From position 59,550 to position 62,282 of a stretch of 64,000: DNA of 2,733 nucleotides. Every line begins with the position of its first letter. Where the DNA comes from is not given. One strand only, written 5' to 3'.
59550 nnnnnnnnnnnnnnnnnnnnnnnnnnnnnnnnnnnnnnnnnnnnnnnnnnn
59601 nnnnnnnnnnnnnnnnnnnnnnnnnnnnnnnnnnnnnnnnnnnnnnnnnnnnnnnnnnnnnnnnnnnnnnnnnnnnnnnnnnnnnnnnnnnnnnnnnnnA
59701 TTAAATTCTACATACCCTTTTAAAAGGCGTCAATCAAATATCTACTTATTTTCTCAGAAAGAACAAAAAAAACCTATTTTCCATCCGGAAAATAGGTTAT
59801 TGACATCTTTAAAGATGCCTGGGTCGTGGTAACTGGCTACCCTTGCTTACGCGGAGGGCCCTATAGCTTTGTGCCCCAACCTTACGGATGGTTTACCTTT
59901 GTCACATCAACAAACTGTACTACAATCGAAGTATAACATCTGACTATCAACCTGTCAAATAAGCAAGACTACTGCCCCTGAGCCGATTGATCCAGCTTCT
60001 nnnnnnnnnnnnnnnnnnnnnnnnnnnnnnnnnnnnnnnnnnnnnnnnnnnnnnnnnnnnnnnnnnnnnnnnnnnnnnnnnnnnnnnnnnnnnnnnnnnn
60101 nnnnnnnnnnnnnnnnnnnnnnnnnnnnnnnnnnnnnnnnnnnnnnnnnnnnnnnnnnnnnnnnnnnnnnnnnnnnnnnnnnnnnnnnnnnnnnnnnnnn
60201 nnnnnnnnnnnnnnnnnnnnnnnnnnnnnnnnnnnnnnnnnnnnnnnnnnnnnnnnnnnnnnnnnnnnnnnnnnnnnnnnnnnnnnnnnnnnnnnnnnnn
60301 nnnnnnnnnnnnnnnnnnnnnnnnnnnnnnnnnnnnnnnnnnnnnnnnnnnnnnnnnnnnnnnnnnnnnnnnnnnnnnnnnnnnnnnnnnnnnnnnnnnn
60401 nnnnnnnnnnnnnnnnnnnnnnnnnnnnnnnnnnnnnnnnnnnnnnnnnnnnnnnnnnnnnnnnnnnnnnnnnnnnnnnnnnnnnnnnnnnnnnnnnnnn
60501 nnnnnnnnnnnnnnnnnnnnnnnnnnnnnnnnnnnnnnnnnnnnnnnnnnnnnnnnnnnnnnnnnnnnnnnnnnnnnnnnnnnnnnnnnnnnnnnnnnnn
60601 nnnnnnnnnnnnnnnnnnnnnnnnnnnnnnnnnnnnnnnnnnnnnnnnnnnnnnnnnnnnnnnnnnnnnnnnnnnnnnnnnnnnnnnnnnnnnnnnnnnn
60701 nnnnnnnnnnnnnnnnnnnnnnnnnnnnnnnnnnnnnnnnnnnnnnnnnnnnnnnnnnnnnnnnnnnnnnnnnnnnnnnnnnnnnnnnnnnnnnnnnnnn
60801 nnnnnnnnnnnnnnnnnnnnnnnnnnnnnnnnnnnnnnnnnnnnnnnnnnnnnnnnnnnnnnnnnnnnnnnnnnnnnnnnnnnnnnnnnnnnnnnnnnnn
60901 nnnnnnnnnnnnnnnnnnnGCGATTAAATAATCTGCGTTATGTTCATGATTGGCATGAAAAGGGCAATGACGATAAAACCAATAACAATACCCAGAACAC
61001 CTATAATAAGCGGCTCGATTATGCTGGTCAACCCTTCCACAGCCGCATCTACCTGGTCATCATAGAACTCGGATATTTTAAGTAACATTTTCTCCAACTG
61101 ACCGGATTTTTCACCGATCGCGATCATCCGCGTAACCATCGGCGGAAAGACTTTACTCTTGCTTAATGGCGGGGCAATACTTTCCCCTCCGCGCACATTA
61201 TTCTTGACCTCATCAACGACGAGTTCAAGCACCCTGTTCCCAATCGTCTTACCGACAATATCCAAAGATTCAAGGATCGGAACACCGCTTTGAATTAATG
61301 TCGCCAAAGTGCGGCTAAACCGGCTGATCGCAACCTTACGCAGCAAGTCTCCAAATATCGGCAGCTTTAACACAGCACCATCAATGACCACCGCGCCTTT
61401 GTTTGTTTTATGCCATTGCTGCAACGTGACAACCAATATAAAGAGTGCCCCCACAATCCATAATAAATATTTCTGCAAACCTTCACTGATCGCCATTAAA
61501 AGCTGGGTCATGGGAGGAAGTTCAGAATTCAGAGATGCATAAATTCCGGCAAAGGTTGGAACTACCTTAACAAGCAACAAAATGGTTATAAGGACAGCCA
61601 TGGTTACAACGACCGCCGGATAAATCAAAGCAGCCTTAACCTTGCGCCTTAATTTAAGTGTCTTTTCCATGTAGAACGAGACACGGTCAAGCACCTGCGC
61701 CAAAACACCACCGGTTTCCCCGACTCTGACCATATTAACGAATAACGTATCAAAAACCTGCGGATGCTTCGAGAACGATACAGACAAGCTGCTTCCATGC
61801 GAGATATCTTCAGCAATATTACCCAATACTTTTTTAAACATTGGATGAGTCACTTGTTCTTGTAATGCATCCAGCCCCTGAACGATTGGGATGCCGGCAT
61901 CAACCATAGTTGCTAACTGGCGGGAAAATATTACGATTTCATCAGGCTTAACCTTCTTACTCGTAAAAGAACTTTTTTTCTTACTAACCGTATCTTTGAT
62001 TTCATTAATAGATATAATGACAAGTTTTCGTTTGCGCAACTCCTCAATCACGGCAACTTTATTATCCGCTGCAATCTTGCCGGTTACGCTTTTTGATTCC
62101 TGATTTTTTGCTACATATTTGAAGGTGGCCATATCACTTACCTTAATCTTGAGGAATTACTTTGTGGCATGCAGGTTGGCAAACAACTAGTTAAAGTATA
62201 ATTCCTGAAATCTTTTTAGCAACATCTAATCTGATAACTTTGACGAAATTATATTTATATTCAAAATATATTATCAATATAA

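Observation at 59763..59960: Candidate c-di-GMP (GEMM/c-di-GMP-I) riboswitch with terminator platform directly upstream of the major pilin gene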

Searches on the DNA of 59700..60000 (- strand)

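Call 7: search_rna_families(source=window, start=59700, end=60000, threshold=evalue, max_evalue=10, show_alignments=5)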
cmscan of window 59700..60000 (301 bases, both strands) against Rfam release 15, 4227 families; matches with E-value up to 10: 11.
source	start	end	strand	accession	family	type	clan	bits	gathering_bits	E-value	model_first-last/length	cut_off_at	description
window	59824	59906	-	RF03167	c-di-GMP-I-GGC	Cis-reg; riboswitch;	CL00126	58.9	59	1.1e-13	1-80/80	no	c-di-GMP-I-GGC riboswitch aptamer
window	59759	59825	-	RF02430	SpF19_sRNA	Gene; sRNA;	-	20.2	60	0.3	1-99/99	no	Streptococcus sRNA SpF19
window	59751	59816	+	RF02445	SpR14_sRNA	Gene; sRNA;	-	17.3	50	8.9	1-80/80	no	Streptococcus sRNA SpR14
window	59758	59835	-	RF00557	L10_leader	Cis-reg; leader;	-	16.9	44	1.3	26-138/138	no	Ribosomal protein L10 leader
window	59772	59797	-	RF04239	mir-4679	Gene; miRNA;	-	16.9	88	1.4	1-75/75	no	mir-4679 microRNA precursor family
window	59772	59797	+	RF04239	mir-4679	Gene; miRNA;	-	16.4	88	2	1-75/75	no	mir-4679 microRNA precursor family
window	59749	59768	-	RF00979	mir-553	Gene; miRNA;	-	15.7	82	3.4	22-41/62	no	mir-553 microRNA precursor family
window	59768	59801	-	RF01459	rliE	Gene; sRNA;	-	15.5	90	2.7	146-180/222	no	Listeria sRNA rliE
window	59742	59795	-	RF00681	mir-198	Gene; miRNA;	-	14.3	70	5.8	1-62/62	no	mir-198 microRNA precursor family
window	59767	59802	-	RF04228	MIR6140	Gene; miRNA;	-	14.2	140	5.6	1-165/165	no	MIR6140 microRNA precursor family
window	59770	59799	+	RF00980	mir-643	Gene; miRNA;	-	14.1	65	4.9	1-85/85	no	mir-643 microRNA precursor family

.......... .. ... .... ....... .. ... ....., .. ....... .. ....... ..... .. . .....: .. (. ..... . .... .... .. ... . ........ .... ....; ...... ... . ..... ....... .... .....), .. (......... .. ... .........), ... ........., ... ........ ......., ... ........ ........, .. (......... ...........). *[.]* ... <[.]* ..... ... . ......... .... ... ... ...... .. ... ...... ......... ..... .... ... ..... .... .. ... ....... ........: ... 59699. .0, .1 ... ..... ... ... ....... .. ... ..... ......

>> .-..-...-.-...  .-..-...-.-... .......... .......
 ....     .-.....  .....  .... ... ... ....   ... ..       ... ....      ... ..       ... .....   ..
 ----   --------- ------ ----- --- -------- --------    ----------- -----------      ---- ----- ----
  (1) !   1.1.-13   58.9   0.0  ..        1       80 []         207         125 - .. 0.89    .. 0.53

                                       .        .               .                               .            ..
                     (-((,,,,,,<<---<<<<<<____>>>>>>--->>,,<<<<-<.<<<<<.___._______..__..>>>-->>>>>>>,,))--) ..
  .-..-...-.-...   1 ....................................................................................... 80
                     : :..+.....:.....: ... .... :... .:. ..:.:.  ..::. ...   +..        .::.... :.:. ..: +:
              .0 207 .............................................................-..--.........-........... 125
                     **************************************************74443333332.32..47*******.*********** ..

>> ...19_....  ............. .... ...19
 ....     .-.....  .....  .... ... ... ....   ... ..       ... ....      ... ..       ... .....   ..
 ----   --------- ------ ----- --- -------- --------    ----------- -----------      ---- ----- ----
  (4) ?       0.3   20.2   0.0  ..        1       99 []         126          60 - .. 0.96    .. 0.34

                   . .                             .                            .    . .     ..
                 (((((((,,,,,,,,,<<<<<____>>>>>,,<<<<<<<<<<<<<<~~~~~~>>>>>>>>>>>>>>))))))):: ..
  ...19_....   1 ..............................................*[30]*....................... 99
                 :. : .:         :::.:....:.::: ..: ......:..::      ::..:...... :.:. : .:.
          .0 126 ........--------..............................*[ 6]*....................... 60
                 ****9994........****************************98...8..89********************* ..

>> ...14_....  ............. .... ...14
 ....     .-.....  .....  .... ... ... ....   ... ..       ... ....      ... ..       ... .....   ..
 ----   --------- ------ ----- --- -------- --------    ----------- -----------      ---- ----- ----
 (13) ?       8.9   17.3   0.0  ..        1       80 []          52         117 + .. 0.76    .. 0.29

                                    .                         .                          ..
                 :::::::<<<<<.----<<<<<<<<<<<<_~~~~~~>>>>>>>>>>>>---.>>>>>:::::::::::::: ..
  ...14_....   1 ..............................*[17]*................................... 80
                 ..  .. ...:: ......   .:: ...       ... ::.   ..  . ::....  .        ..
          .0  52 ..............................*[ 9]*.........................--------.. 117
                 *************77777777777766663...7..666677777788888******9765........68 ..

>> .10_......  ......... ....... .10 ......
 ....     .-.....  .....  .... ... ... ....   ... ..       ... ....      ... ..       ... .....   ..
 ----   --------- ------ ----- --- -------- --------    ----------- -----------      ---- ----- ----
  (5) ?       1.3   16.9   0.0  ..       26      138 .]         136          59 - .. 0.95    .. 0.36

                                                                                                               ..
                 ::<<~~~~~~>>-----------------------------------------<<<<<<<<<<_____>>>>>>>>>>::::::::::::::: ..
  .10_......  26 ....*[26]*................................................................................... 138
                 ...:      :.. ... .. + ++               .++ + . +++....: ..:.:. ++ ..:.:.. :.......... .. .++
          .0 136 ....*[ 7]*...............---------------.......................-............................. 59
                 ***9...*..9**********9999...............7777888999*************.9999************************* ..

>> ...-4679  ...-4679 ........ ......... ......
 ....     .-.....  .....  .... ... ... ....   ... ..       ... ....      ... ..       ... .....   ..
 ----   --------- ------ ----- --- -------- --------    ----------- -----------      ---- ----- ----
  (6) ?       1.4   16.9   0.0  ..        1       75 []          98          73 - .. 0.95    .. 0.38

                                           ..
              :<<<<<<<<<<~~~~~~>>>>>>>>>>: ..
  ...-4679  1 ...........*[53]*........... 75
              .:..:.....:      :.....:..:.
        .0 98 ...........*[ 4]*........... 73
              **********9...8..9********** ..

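Call 14: build_rna_model(alignment_id=A1, structure=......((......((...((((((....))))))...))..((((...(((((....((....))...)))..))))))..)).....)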
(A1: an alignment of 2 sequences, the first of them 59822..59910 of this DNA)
Model R1 built from alignment A1 (2 sequences, 89 columns); structure: as given.
model positions 89; base pairs 21; branch points 1; effective number of sequences 0.98; information 0.64 bits per position. Calibrated on 0.2 Mb of random sequence (short: E-values are rough).
structure used (alignment columns):
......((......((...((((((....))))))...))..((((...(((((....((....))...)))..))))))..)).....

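Call 15: search_with_rna_model(model_id=R1, sources=[window, L001, L002, L003, L004, L005, L006, L007, L008, L009, L010, L011, L012, L013, L014, L015, L016, L017, L018, L019, L020, L021, L022, L023, L024, L025, L026, L027, L028, L029, L030, L031, L032, L033, L034, L035, L036, L037, L038, L039, L040, L041, L042, L043, L044, L045, L046, L047, L048, L049, L050, L051, L052, L053, L054, L055, L056, L057, L058, L059, L060, L061, L062, L063, L064, L065, L066, L067, L068, L069, L070, L071, L072, L073, L074, L075, L076, L077, L078, L079, L080], max_evalue=0.1, make_alignment=true)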
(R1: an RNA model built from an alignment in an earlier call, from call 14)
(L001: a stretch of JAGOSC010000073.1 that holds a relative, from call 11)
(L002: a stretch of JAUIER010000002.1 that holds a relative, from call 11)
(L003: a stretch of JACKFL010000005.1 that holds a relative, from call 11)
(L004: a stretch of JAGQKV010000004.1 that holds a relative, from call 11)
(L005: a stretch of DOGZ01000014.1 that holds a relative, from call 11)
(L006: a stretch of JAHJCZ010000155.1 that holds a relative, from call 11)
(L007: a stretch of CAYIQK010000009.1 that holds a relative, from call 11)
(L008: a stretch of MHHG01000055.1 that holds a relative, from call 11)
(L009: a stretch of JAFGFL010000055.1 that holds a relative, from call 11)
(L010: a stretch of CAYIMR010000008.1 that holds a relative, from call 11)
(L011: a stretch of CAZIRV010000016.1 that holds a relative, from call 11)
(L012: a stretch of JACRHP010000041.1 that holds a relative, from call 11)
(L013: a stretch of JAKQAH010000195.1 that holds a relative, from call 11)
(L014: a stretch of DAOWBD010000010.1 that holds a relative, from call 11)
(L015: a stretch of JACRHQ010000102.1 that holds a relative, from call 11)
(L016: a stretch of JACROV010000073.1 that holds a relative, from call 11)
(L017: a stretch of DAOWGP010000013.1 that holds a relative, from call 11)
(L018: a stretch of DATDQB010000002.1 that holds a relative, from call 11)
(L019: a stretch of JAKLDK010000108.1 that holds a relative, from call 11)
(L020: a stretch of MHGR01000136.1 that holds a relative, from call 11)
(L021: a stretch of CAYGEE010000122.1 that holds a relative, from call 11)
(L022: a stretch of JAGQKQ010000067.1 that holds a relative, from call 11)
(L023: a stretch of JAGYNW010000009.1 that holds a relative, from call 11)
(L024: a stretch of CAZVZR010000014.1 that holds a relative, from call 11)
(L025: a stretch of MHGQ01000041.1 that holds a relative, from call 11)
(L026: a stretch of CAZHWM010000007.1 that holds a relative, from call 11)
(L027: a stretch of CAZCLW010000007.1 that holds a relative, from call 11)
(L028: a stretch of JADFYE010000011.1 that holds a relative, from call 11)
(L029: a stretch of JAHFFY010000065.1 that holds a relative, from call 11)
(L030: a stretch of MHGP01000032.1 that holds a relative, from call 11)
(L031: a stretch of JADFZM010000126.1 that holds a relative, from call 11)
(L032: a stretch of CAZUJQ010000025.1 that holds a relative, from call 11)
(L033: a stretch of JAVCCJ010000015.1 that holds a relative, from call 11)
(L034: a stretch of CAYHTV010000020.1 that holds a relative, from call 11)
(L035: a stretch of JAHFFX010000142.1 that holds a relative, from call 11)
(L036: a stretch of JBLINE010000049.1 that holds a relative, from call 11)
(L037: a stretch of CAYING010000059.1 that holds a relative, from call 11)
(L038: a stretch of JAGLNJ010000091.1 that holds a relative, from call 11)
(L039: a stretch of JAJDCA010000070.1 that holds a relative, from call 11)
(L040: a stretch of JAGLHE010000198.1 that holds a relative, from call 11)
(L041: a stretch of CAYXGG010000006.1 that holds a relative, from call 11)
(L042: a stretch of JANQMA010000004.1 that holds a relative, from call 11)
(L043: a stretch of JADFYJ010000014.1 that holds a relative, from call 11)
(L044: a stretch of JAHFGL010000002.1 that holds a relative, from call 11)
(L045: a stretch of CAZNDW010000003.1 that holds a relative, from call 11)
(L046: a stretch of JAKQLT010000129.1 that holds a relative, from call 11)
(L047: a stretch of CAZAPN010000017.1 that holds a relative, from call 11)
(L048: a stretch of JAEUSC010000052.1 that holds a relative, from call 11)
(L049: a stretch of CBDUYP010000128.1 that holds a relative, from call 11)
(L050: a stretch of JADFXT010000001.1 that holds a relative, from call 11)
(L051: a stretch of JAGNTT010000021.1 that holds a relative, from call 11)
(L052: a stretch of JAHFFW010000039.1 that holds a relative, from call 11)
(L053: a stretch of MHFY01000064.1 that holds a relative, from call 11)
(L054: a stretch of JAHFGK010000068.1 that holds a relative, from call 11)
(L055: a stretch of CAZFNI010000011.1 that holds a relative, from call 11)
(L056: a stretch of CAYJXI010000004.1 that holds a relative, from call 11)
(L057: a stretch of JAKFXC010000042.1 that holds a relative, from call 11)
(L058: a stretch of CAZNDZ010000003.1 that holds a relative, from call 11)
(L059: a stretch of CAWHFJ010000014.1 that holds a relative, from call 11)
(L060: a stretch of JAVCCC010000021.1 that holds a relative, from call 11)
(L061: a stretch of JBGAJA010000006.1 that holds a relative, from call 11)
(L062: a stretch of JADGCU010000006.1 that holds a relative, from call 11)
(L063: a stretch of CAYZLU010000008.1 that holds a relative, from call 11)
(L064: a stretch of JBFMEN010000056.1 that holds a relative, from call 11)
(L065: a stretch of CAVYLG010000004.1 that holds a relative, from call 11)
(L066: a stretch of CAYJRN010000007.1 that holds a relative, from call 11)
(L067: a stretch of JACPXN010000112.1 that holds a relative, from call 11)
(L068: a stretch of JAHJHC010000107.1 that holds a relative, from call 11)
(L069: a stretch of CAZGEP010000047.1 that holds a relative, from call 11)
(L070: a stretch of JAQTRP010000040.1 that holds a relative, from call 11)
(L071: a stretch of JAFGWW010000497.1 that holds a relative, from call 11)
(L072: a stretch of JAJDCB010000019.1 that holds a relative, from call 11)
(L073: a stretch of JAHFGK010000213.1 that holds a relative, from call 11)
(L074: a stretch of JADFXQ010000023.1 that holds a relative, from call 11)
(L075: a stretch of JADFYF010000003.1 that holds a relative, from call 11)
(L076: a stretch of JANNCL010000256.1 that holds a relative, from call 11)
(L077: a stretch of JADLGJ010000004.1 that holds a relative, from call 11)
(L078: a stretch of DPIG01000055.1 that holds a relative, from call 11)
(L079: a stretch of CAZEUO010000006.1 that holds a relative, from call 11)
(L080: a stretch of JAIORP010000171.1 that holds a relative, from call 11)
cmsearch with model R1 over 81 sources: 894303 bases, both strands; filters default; matches with E-value up to 0.1: 54.
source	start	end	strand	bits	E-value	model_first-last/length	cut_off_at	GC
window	59822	59910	-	116.6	1.6e-24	1-89/89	no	0.53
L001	5290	5378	+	115.8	2.5e-24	1-89/89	no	0.54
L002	8238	8332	+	94.6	2.8e-19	1-89/89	no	0.52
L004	8201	8289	+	78.6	1.8e-15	1-89/89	no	0.52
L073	3083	3171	+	77.1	4.1e-15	1-89/89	no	0.46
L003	8201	8289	+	75.4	1e-14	1-89/89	no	0.52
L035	4835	4931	+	74.6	1.6e-14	1-89/89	no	0.57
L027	8735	8829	+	72.1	6.4e-14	1-89/89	no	0.49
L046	8281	8367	+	71.1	1.1e-13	1-89/89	no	0.43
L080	10409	10490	+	70.8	1.3e-13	1-89/89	no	0.5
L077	2049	2130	+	70.1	1.9e-13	1-89/89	no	0.51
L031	3537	3617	+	69.8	2.3e-13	1-89/89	no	0.46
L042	4341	4433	+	69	3.4e-13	1-89/89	no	0.48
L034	9497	9603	+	68.9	3.6e-13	1-89/89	no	0.51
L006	8321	8408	+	68.9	3.7e-13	1-89/89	no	0.44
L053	4961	5044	+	68.9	3.7e-13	1-89/89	no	0.45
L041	3865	3958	+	68.7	4e-13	1-89/89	no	0.52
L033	10354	10444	+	68.6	4.3e-13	1-89/89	no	0.42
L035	5615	5711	+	68.6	4.4e-13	1-89/89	no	0.55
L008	8320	8407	+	67.9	6.4e-13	1-89/89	no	0.44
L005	8324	8421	+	67.7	6.9e-13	1-89/89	no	0.47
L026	8479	8571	+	67.6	7.7e-13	1-89/89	no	0.41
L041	5000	5093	+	67.2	9.3e-13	1-89/89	no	0.52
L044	8278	8361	+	66.7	1.3e-12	1-89/89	no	0.48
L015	4207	4328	+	66.4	1.4e-12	1-89/89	no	0.49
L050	8347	8441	+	66.1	1.7e-12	1-89/89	no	0.45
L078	3662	3753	+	65.8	2e-12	1-89/89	no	0.54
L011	8497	8600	+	65.8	2e-12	1-89/89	no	0.44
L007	7819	7972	+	65.3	2.7e-12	1-89/89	no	0.5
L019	4519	4605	+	64.7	3.7e-12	1-89/89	no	0.48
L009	10655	10738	+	63.2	8.2e-12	1-89/89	no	0.45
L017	8693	8780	+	62.8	1e-11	1-89/89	no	0.5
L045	8221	8331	+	62.2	1.4e-11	1-89/89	no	0.47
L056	5556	5662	+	61.4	2.2e-11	1-89/89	no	0.46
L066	8820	8913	+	61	2.7e-11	1-89/89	no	0.48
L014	8715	8800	+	60.1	4.6e-11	1-89/89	no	0.51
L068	7288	7382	+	59.3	7.1e-11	1-89/89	no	0.51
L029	7304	7391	+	59.2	7.4e-11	1-89/89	no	0.49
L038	9081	9178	+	57.6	1.8e-10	1-89/89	no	0.51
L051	8267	8345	+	54.7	8.7e-10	1-89/89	no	0.48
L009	7926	8019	+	47.6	4.3e-08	1-89/89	no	0.48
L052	4086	4232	+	46.6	7.7e-08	1-89/89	no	0.52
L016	8013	8158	+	42.5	7e-07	1-89/89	no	0.59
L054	9019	9179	+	40.4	2.2e-06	1-89/89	no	0.48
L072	4250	4380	+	37.1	1.3e-05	1-89/89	no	0.46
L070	12087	12157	+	37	1.5e-05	1-89/89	no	0.51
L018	8303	8390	+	36.8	1.6e-05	1-89/89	no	0.48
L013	7734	7865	+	32.2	0.0002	1-89/89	no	0.45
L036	5450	5586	+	31.9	0.00023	1-89/89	no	0.43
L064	8967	9129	+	31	0.0004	1-89/89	no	0.47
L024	8288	8366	+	29.3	0.001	1-89/89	no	0.37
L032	7352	7400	+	26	0.0062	1-89/89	no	0.49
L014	7928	8040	+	24.6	0.013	1-89/89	no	0.44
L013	5234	5306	+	23.1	0.029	1-89/89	no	0.52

Alignment A2: 54 matches aligned to the model, 275 columns, each read 5' to 3' on its own strand. Consensus structure (alignment columns), stored with it:
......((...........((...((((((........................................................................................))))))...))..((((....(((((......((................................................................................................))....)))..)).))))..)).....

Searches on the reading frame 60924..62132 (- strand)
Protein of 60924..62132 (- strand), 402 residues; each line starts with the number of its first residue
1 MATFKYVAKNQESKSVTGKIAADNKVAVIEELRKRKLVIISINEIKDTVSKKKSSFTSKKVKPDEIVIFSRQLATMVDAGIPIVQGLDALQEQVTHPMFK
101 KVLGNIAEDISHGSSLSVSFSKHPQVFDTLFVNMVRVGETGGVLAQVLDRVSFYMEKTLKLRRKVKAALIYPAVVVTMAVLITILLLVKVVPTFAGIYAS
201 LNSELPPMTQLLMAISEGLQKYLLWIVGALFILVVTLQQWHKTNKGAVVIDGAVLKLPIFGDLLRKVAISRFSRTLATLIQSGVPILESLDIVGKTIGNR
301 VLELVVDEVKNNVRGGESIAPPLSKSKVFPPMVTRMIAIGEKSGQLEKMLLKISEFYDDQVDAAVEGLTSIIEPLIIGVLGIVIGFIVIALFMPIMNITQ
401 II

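Call 10: search_protein_families(library=pfam, proteins=[window:60924-62132:-], max_evalue=0.01)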
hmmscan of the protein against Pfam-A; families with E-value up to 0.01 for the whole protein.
window:60924-62132:- (402 aa): 1 family
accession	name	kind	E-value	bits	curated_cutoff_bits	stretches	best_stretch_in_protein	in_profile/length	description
PF00482.28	T2SSF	-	1e-66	223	25.2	2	69-192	1-125/125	Type II secretion system (T2SS), protein F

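Call 11: find_related_loci(query=window:60924-62132:-, collection=genome_contigs, flank=6000)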
Query window:60924-62132:- (402 aa) in genome_contigs; peptide patterns used: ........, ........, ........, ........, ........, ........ (x = any residue, [..] = any of these).
190 stretches matched a pattern; 84 encode a relative of the query (tblastn E <= 1e-3); the best 80 are kept; 80 distinct loci.
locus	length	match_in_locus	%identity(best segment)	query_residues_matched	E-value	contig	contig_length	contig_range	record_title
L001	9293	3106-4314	89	1-402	0e+0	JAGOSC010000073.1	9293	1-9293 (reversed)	MAG: Candidatus Omnitrophota bacterium isolate Gw_Eff_bin_307 Gw_Eff_20133_length_9293_cov_4.887519, whole genome shotgu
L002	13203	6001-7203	83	1-402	0e+0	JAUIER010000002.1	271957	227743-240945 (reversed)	MAG: bacterium isolate 8_bin.41 NODE_91_length_271957_cov_1.419071, whole genome shotgun sequence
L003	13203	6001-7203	83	1-402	0e+0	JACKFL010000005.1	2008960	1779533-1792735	MAG: Candidatus Omnitrophota bacterium isolate HK-STAS-OMNI-4 HK-STAS-OMNI-4_5, whole genome shotgun sequence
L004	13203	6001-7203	83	1-402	0e+0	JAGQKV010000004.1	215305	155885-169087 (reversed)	MAG: Candidatus Omnitrophota bacterium isolate HKST-UBA13 2014-04-01_1_(paired)_contig_22808, whole genome shotgun seque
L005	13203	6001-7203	78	1-402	0e+0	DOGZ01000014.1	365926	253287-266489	MAG TPA_asm: Candidatus Omnitrophota bacterium isolate UBA10174 contig_7454, whole genome shotgun sequence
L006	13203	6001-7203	77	1-402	0e+0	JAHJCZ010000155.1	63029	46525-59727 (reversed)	MAG: Candidatus Omnitrophota bacterium isolate Modern_marine.mb.324 Modern_marine.mb.324_k141_2249084, whole genome shot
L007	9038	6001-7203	75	1-402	0e+0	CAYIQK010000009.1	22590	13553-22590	MAG TPA_asm: uncultured Planctomycetales bacterium isolate ERP119705_co25_244 genome assembly, contig: NODE_1275_length_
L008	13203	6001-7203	77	1-402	0e+0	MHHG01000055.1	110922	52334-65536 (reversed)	MAG: Omnitrophica WOR_2 bacterium RIFOXYA2_FULL_38_17 rifoxya2_full_scaffold_57, whole genome shotgun sequence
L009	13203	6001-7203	76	1-402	0e+0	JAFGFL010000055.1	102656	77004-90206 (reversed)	MAG: Candidatus Omnitrophota bacterium isolate Zod_Metabat.1316 k87_9766089, whole genome shotgun sequence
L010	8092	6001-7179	75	1-394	0e+0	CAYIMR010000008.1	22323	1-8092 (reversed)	MAG TPA_asm: uncultured Planctomycetales bacterium isolate ERP119705_co25_233 genome assembly, contig: NODE_1306_length_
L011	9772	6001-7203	74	1-402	0e+0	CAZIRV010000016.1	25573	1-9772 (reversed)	MAG TPA_asm: uncultured Planctomycetales bacterium isolate SRP128015_co1_466 genome assembly, contig: NODE_2360_length_2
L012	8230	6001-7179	76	1-394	0e+0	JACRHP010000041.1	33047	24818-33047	MAG: Candidatus Omnitrophota bacterium isolate NC_groundwater_1780_Pr3_B-0.1um_53_71 SR-2_scaffold_141_1344539, whole ge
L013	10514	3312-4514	74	1-402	0e+0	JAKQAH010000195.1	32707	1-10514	MAG: Candidatus Omnitrophota bacterium isolate USCA_maxbin.193_sub k141_101207, whole genome shotgun sequence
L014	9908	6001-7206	75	1-402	0e+0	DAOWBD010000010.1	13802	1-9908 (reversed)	MAG TPA_asm: Candidatus Omnitrophota bacterium isolate CSMAG_1852 CSMAG_1852_k141_847885_length_13802_cov_11.0000, whole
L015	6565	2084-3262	76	1-394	0e+0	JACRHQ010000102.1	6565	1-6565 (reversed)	MAG: Candidatus Omnitrophota bacterium isolate NC_groundwater_1781_Pr3_B-0.1um_55_10 SR-2_scaffold_141_1971169, whole ge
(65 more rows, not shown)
